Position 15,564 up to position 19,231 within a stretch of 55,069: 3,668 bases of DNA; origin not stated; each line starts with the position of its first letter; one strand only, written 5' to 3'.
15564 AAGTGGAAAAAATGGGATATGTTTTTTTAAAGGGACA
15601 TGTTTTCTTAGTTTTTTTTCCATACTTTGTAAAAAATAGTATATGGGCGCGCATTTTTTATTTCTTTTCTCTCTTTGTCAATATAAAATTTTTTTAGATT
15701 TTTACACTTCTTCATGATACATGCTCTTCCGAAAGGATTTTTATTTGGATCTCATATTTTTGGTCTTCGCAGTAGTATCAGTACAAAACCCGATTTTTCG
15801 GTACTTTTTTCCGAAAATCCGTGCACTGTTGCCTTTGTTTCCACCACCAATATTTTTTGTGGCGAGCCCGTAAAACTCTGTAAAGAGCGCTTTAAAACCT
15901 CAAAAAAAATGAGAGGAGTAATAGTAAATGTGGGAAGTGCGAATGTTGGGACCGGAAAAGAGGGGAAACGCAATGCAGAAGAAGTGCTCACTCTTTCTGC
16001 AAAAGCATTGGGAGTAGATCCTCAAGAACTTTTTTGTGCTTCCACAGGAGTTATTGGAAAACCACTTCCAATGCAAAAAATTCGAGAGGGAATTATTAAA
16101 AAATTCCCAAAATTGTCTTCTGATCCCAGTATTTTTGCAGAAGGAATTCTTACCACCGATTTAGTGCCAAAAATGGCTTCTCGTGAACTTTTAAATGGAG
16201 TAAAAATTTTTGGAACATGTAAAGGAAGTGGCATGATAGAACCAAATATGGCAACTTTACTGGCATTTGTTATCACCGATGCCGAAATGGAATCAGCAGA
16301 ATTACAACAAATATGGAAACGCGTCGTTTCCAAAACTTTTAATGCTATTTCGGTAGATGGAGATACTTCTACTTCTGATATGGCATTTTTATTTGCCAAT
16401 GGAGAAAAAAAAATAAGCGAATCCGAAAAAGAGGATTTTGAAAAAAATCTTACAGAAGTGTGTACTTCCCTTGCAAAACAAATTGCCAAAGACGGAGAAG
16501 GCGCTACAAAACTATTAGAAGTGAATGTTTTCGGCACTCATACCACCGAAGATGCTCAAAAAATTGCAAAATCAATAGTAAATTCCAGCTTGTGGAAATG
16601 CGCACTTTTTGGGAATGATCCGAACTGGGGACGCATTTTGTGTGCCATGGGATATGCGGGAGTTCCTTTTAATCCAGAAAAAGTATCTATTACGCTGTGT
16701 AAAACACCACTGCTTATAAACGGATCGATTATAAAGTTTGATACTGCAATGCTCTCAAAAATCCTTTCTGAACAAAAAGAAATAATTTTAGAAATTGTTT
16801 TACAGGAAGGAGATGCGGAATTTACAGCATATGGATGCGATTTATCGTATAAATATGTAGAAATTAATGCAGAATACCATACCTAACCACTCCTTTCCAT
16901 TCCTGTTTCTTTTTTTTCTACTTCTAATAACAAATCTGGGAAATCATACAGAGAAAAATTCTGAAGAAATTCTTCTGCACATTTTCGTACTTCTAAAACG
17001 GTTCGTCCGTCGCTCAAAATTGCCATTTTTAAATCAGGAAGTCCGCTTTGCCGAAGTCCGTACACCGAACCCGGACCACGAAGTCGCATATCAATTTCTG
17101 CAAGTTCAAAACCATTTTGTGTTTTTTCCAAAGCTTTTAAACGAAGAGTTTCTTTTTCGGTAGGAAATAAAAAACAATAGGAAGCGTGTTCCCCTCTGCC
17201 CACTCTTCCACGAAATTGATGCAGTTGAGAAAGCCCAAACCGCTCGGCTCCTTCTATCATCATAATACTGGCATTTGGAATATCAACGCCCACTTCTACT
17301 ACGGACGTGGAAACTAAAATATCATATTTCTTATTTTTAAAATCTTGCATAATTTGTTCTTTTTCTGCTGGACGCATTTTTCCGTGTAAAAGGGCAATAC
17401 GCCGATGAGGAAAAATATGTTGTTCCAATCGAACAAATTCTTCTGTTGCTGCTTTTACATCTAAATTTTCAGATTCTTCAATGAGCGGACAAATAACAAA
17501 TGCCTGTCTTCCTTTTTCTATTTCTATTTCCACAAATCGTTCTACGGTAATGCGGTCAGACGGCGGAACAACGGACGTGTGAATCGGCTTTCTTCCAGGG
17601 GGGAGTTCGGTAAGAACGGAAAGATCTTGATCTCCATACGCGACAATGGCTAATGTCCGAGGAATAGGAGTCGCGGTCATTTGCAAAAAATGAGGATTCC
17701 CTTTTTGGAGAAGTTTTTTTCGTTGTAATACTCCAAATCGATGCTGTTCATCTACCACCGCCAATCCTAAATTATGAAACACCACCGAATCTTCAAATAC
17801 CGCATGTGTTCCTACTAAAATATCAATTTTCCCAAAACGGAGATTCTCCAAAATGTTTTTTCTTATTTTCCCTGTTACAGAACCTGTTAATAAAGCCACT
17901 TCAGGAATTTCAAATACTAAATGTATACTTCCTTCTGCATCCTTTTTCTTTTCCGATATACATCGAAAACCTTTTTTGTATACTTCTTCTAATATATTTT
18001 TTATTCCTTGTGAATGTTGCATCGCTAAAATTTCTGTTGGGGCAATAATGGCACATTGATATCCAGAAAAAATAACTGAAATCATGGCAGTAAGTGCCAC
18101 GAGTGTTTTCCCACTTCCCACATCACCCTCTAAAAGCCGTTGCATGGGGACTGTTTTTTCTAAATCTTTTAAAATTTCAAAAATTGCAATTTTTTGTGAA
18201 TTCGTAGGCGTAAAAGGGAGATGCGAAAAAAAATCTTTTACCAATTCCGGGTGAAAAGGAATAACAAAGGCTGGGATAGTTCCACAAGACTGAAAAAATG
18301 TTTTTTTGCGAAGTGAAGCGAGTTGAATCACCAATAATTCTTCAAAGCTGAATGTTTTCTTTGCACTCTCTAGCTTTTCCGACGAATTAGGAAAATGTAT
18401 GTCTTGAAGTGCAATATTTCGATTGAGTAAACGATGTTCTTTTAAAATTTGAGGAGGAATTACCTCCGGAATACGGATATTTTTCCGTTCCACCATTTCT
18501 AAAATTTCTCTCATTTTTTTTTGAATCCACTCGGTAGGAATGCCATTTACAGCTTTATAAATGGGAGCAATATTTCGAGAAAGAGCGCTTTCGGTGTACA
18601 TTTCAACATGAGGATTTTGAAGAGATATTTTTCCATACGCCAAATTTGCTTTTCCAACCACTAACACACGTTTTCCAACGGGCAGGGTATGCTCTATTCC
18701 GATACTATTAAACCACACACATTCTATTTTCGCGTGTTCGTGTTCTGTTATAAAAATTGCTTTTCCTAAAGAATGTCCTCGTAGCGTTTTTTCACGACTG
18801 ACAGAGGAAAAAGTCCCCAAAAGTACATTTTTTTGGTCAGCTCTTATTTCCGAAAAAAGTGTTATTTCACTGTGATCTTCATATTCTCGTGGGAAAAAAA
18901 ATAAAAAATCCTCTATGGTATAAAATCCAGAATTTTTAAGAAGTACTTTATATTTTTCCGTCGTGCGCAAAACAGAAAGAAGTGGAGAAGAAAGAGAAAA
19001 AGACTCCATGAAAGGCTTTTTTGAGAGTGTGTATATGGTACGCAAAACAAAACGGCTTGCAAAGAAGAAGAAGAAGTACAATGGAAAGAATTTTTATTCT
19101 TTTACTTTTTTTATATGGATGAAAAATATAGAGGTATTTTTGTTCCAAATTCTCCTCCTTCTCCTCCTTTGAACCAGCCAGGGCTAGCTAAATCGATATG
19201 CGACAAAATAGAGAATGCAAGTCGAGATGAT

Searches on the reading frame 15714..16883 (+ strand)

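Call 77: search_protein_families(library=pfam, proteins=[window:15714-16883:+], max_evalue=0.000001)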
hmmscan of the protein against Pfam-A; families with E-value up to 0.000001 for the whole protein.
window:15714-16883:+ (390 aa): 1 family
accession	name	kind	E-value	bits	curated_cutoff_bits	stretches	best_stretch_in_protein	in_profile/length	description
PF01960.23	ArgJ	-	1.6e-137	458.7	32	1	17-390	8-377/377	ArgJ family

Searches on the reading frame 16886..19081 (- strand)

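Call 77: search_protein_families(library=pfam, proteins=[window:16886-19081:-], max_evalue=0.000001)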
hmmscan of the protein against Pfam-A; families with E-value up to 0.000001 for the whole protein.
window:16886-19081:- (732 aa): 5 families
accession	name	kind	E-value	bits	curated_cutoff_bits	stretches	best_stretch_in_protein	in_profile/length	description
PF00271.37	Helicase_C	-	5.7e-24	84.9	23.5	1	518-629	8-108/110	Helicase conserved C-terminal domain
PF17191.10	RecG_wedge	-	6e-21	75.1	23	1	42-195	10-156/162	RecG wedge domain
PF00270.35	DEAD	-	2.6e-19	70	26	1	295-476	3-163/167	DEAD/DEAH box helicase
PF04851.21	ResIII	-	1.8e-11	44.6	22.5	1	291-472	3-162/164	Type III restriction enzyme, res subunit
PF19833.4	RecG_dom3_C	-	3.5e-09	37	26.8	1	654-708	1-57/87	ATP-dependent DNA helicase RecG, domain 3, C-terminal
